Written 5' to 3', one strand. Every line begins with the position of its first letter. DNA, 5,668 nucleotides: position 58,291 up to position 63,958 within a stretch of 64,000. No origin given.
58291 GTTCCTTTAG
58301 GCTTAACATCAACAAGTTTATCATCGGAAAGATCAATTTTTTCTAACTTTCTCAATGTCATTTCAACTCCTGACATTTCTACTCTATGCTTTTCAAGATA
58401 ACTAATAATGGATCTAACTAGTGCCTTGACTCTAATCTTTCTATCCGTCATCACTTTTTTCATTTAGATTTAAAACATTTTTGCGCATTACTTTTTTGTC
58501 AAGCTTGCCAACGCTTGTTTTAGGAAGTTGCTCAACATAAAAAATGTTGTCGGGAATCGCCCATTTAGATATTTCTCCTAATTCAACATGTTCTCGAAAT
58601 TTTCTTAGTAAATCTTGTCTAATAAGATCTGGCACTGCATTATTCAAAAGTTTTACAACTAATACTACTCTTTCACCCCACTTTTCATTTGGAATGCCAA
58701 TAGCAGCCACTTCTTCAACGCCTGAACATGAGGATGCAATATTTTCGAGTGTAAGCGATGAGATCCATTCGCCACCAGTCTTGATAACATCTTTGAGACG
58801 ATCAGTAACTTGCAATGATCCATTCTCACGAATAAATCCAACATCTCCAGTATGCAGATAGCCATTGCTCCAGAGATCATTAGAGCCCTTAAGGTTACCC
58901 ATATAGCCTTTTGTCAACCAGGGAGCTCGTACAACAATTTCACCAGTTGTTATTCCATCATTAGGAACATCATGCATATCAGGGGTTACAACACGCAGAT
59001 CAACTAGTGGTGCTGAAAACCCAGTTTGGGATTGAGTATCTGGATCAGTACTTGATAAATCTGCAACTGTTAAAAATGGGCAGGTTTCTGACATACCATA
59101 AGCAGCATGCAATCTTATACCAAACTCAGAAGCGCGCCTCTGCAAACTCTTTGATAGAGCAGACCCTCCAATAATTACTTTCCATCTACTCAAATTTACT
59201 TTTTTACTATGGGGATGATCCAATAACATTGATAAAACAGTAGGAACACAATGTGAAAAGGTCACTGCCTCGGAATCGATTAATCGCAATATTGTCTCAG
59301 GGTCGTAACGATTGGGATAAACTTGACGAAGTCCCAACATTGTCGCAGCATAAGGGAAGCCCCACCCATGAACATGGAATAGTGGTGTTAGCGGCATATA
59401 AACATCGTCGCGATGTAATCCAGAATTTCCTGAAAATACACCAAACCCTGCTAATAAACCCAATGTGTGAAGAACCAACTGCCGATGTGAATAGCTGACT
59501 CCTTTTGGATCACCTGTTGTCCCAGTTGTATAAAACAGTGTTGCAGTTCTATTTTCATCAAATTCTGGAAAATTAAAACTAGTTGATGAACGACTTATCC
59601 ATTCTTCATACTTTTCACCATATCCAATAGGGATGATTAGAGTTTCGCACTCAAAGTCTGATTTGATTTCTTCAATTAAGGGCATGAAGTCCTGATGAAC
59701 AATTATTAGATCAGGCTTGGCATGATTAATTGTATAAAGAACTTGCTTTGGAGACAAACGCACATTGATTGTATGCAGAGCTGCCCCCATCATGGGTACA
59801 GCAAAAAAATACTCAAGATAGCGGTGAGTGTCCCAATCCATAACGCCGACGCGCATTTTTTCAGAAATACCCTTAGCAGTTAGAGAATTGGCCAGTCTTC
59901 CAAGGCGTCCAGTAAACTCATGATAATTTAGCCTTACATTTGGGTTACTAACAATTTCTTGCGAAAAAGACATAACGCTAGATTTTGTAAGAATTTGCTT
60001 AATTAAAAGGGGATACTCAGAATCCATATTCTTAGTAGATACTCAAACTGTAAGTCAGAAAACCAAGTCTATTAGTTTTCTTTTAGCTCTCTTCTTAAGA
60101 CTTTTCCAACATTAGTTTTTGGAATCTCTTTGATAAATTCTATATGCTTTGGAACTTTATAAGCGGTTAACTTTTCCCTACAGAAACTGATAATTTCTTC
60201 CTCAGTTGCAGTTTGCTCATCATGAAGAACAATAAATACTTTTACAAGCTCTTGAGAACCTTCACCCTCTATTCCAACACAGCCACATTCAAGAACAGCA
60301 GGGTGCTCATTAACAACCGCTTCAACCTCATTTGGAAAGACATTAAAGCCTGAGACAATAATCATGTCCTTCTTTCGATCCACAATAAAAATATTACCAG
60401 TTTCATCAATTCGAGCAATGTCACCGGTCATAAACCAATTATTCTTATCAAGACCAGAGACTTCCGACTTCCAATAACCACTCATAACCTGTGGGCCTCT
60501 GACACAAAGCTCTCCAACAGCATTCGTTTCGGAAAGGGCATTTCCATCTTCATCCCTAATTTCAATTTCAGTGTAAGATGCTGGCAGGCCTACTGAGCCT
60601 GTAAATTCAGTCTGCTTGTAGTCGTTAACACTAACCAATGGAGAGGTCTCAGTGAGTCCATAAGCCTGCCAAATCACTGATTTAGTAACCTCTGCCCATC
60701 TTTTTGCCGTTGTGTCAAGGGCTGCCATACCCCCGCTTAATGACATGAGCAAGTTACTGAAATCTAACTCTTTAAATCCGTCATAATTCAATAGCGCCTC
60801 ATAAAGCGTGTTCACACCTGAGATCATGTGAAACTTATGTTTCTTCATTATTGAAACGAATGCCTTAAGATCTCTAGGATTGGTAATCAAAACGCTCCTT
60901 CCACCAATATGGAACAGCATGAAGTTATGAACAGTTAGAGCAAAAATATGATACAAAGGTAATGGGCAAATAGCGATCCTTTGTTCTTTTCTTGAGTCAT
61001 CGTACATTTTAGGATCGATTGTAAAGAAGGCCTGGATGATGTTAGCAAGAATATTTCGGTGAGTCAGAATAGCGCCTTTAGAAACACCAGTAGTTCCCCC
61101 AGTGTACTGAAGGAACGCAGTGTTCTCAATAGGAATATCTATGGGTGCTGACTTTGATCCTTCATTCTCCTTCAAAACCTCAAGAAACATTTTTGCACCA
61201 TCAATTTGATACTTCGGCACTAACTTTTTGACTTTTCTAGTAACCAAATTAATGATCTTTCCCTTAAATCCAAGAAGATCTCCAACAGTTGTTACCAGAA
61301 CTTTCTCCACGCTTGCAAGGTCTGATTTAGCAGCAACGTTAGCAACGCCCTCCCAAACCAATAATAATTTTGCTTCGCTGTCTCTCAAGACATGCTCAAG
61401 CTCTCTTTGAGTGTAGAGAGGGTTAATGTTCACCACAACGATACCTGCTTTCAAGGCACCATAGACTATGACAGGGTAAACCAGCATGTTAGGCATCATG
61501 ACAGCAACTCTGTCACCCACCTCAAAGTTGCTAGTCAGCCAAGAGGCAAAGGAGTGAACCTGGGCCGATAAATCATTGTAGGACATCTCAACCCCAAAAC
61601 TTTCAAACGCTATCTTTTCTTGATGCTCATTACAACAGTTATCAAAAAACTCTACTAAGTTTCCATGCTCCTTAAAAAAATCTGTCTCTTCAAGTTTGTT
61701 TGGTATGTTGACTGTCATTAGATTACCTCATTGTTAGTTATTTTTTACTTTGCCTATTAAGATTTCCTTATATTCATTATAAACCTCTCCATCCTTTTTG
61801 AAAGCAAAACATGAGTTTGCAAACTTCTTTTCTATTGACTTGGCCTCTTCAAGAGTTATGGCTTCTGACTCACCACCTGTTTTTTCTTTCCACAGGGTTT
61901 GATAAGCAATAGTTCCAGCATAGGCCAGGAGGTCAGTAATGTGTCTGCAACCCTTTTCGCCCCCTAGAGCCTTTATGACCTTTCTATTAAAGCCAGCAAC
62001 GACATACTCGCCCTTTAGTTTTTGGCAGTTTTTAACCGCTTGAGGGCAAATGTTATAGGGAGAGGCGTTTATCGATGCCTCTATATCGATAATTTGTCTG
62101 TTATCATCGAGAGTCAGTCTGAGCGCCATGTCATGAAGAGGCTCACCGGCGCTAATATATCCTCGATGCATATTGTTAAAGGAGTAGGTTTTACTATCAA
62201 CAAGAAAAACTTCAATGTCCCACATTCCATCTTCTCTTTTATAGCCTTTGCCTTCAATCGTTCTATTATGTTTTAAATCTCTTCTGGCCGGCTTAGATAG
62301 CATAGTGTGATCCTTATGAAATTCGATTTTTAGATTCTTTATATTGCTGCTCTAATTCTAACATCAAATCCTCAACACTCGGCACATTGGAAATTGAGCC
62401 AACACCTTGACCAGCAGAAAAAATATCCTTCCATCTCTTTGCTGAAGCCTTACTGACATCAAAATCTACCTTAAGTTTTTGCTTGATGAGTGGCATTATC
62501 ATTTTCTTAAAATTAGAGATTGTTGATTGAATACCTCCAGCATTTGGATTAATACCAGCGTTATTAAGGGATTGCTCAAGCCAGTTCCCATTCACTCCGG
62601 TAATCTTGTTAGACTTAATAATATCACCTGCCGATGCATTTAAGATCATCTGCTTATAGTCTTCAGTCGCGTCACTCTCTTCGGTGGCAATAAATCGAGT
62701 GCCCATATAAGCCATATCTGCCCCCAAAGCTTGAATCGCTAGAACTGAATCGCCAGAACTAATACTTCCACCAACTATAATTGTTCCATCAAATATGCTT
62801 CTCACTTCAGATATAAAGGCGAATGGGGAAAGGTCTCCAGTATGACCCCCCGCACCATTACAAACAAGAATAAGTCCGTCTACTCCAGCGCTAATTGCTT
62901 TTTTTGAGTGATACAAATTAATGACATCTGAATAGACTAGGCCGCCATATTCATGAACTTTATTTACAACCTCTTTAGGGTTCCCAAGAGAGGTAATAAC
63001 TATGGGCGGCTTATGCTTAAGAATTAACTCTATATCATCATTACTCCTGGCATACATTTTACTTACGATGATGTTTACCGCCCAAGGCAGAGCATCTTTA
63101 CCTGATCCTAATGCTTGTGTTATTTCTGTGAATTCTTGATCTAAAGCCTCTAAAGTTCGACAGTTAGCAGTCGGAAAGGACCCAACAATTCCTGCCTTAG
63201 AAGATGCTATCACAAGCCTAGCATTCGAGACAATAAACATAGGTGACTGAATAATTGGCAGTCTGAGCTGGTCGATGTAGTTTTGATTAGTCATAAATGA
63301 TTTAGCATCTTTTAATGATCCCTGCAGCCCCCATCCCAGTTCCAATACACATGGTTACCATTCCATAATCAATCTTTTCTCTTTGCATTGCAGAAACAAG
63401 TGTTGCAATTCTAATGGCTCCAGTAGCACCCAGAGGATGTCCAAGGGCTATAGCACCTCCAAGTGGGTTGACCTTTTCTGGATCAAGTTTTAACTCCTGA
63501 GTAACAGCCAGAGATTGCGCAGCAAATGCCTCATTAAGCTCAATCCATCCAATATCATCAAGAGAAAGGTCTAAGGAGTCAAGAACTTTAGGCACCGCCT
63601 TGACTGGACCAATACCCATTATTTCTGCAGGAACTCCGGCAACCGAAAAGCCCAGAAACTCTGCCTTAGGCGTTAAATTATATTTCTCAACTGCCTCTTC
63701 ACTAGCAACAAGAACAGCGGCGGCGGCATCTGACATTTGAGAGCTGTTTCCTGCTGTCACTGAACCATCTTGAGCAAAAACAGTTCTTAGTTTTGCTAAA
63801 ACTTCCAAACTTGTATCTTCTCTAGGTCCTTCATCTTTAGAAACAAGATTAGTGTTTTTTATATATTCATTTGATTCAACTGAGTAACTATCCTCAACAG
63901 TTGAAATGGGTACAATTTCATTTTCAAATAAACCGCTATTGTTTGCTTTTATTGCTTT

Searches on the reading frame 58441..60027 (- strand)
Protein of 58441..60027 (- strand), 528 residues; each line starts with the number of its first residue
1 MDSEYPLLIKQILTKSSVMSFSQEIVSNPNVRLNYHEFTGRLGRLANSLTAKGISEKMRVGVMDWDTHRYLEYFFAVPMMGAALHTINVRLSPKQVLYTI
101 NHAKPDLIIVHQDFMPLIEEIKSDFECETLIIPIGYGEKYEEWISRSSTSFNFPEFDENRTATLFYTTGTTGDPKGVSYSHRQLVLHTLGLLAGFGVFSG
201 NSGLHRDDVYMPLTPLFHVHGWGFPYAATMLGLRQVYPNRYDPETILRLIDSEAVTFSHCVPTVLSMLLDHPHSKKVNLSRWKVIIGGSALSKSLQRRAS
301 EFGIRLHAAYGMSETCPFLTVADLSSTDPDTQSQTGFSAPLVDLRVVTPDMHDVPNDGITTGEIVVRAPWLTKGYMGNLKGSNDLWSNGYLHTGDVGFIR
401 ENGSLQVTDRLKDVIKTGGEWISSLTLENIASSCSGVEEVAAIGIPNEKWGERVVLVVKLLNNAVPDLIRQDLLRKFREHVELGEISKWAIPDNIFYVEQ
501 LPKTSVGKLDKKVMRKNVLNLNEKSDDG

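Call 73: search_protein_families(library=ncbifam, proteins=[window:58441-60027:-], max_evalue=1e-15)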
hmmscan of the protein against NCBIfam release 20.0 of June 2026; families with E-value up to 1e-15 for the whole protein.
window:58441-60027:- (528 aa): 81 families (the best 25 are shown)
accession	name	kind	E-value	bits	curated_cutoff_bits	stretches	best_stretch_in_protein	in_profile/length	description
NF004837.0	PRK06187.1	subfamily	5.2e-166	553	476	1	2-521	3-525/531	long-chain-fatty-acid--CoA ligase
NF005426.0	PRK07008.1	equivalog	2.3e-114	383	822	1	4-518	11-535/545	3-(methylthio)propionyl-CoA ligase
NF004674.0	PRK06018.1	subfamily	3.1e-113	379.4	766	1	4-518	7-534/544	long-chain-fatty-acid--CoA ligase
NF006020.0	PRK08162.1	subfamily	1e-83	281.6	677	1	24-521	36-541/545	acyl-CoA synthetase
NF004143.0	PRK05620.1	equivalog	1.2e-78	264.9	852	1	4-518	7-555/576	long-chain fatty-acid--CoA ligase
NF006182.0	PRK08316.1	subfamily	5.1e-74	249.6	663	1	9-519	13-518/523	fatty acyl-CoA synthetase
NF002966.0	PRK03640.1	equivalog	1.6e-62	211.7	556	1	13-517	8-479/483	o-succinylbenzoate--CoA ligase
TIGR01923.1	menE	equivalog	3.6e-60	204.1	330.15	1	35-512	2-440/442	o-succinylbenzoate--CoA ligase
NF005307.0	PRK06839.1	equivalog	4.2e-60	203.8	748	1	31-514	26-489/496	o-succinylbenzoate--CoA ligase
NF052269.1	Staph_lig_FadD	equivalog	2.3e-58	197.8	650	1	32-519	27-494/499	long-chain-fatty-acid--CoA ligase FadD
NF004797.0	PRK06145.1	equivalog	4.5e-56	190.2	850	1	30-517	25-494/499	acyl-CoA synthetase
NF005801.1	PRK07656.1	equivalog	2.2e-55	188.2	657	1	20-515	14-500/500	FadD3 family acyl-CoA ligase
NF009233.0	PRK12583.1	subfamily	2.3e-55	188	832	1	157-519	199-551/558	fatty acid CoA ligase family protein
NF004808.0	PRK06155.1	equivalog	3.9e-55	187.1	722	1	9-518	23-522/542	ATP-dependent acyl-CoA ligase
NF005702.0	PRK07514.1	subfamily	4e-55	187.1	558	1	25-519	22-501/506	malonyl-CoA synthase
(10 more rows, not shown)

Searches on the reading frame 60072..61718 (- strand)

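Call 73: search_protein_families(library=ncbifam, proteins=[window:60072-61718:-], max_evalue=1e-15)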
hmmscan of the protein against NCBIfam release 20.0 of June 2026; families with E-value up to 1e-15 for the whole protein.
window:60072-61718:- (548 aa): 97 families (the best 25 are shown)
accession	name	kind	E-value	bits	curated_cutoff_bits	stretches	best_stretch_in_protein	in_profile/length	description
NF005463.0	PRK07059.1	subfamily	2.3e-197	656.8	869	1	17-547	21-554/557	long-chain-fatty-acid--CoA ligase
NF006523.0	PRK08974.1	equivalog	6.4e-185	615.5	884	1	15-547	19-551/561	long-chain-fatty-acid--CoA ligase FadD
NF004229.0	PRK05677.1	subfamily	4.2e-177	590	879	1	16-547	21-553/563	long-chain-fatty-acid--CoA ligase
NF006442.0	PRK08751.1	equivalog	4.3e-167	556.9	1023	1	18-547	24-556/560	long-chain fatty acid--CoA ligase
NF009139.0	PRK12492.1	equivalog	1.2e-162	542.2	1018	1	16-547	21-560/562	long-chain-fatty-acid--CoA ligase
NF004114.0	PRK05605.1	equivalog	5.7e-117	391.4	766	1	16-547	31-567/575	long-chain-fatty-acid--CoA ligase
NF004837.0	PRK06187.1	subfamily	1.9e-111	372.9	476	1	19-547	8-520/531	long-chain-fatty-acid--CoA ligase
NF005220.0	PRK06710.1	equivalog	1.4e-104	350.2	1116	1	21-547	26-551/563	long-chain-fatty-acid--CoA ligase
NF006181.0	PRK08314.1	subfamily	2.5e-95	319.8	705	1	18-547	23-552/563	long-chain-fatty-acid--CoA ligase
NF005307.0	PRK06839.1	equivalog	1.4e-87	294.5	748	1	32-546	15-490/496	o-succinylbenzoate--CoA ligase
NF004822.0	PRK06178.1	equivalog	1.5e-84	284.6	782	1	12-547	30-565/571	acyl-CoA synthetase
NF006182.0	PRK08316.1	subfamily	2.4e-84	283.7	663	1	28-547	20-515/523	fatty acyl-CoA synthetase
NF052269.1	Staph_lig_FadD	equivalog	4.5e-84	282.6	650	1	167-546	120-490/499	long-chain-fatty-acid--CoA ligase FadD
NF009233.0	PRK12583.1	subfamily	1.5e-81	274.5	832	1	31-547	32-548/558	fatty acid CoA ligase family protein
NF005714.0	PRK07529.1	subfamily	2.6e-80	270.6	632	1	43-547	62-574/640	acyl-CoA synthetase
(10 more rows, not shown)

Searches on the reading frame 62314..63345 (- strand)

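Call 73: search_protein_families(library=ncbifam, proteins=[window:62314-63345:-], max_evalue=1e-15)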
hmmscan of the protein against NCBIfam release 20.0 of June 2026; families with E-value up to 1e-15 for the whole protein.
window:62314-63345:- (343 aa): 1 family
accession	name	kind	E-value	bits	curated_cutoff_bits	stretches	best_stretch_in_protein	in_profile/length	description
TIGR03151.1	enACPred_II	equivalog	2.6e-31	109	453.1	1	27-338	10-303/307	enoyl-[acyl-carrier-protein] reductase FabK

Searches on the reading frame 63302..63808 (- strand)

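Call 73: search_protein_families(library=ncbifam, proteins=[window:63302-63808:-], max_evalue=1e-15)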
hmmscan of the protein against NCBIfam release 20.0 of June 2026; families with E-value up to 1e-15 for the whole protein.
window:63302-63808:- (168 aa): 30 families (the best 25 are shown)
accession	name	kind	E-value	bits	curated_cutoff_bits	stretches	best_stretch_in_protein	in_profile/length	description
NF006553.0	PRK09052.1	equivalog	6.8e-85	285.5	567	1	1-167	232-398/399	acetyl-CoA C-acyltransferase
TIGR01930.1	AcCoA-C-Actrans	subfamily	6.1e-68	229.5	240.55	1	1-166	217-385/385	acetyl-CoA C-acyltransferase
NF005805.0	PRK07661.1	equivalog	3e-65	220.6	633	1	1-166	224-389/391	acetyl-CoA C-acetyltransferase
NF006552.0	PRK09051.1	subfamily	8.5e-59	199.7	565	1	1-167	227-394/395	beta-ketothiolase BktB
TIGR02430.1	pcaF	equivalog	1.2e-56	192.5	597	1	1-167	231-399/400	3-oxoadipyl-CoA thiolase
NF006551.0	PRK09050.1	subfamily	9.2e-56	189.6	605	1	1-167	232-400/401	3-oxoadipyl-CoA thiolase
NF004853.0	PRK06205.1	subfamily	1.1e-55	189.3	551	1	1-167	230-402/404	acetyl-CoA C-acetyltransferase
NF042999.1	bketothiol_BktB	equivalog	1.1e-52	179.7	725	1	2-167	227-393/394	beta-ketothiolase BktB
NF005033.0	PRK06445.1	equivalog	2.2e-51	175.2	511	1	1-167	228-394/395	acetyl-CoA C-acetyltransferase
NF006510.0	PRK08947.1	equivalog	1.2e-50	172.6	519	1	1-167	216-386/387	acetyl-CoA C-acyltransferase FadA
NF005890.0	PRK07851.1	equivalog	1.6e-49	168.9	580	1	2-167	239-404/406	acetyl-CoA C-acetyltransferase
NF005152.0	PRK06633.1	equivalog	6.3e-49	166.6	675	1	1-163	225-387/392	acetyl-CoA C-acetyltransferase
NF006090.0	PRK08242.1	equivalog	1.1e-47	163.1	514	1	18-167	252-401/402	acetyl-CoA C-acetyltransferase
NF042967.1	AcCoAtase_PhaA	equivalog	1.1e-47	163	740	1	2-167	230-395/396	acetyl-CoA acetyltransferase PhaA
NF005865.0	PRK07801.1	equivalog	1.3e-47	162.8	591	1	2-167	217-381/382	acetyl-CoA C-acetyltransferase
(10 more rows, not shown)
